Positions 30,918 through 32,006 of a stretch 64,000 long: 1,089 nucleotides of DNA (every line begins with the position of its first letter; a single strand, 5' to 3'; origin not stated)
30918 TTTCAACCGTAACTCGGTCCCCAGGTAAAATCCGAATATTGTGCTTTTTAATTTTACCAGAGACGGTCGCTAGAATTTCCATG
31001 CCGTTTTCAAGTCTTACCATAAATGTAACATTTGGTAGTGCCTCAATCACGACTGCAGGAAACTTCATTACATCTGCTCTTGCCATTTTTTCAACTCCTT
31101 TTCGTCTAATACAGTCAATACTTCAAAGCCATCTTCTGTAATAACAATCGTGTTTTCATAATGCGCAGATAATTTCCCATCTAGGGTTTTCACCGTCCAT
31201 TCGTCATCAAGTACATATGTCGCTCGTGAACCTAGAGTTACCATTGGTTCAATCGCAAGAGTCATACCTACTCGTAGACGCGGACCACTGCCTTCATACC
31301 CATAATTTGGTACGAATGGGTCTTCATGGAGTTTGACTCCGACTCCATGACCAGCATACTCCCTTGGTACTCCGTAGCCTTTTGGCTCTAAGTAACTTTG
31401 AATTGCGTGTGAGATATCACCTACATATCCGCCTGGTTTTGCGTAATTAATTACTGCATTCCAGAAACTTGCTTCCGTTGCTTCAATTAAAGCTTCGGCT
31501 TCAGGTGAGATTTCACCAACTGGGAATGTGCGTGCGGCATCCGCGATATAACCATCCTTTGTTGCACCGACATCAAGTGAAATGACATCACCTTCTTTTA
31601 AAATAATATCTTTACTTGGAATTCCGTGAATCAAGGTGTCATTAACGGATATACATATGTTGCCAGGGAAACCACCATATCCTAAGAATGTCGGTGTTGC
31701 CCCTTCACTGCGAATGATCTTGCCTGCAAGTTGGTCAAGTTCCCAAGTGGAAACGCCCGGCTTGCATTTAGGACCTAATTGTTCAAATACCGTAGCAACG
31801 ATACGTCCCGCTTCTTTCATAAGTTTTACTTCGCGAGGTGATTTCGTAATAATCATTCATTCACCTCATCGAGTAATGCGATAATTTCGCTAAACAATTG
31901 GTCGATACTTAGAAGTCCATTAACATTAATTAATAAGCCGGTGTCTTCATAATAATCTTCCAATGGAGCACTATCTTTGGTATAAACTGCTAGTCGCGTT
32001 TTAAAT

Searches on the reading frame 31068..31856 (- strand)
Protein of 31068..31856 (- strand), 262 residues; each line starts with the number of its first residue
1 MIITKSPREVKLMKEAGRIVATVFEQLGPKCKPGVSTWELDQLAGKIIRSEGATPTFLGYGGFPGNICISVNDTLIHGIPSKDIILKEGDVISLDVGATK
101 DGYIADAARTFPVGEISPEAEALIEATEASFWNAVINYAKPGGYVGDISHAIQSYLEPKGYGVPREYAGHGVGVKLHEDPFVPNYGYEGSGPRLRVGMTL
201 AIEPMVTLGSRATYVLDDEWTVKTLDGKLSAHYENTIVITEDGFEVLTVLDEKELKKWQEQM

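Call 80: search_protein_families(library=pfam, proteins=[window:31068-31856:-], max_evalue=0.0001)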
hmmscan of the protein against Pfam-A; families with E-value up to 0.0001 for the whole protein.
window:31068-31856:- (262 aa): 1 family
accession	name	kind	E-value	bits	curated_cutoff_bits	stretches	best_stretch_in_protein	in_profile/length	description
PF00557.29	Peptidase_M24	-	2e-49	168.6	23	1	12-241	2-208/208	Metallopeptidase family M24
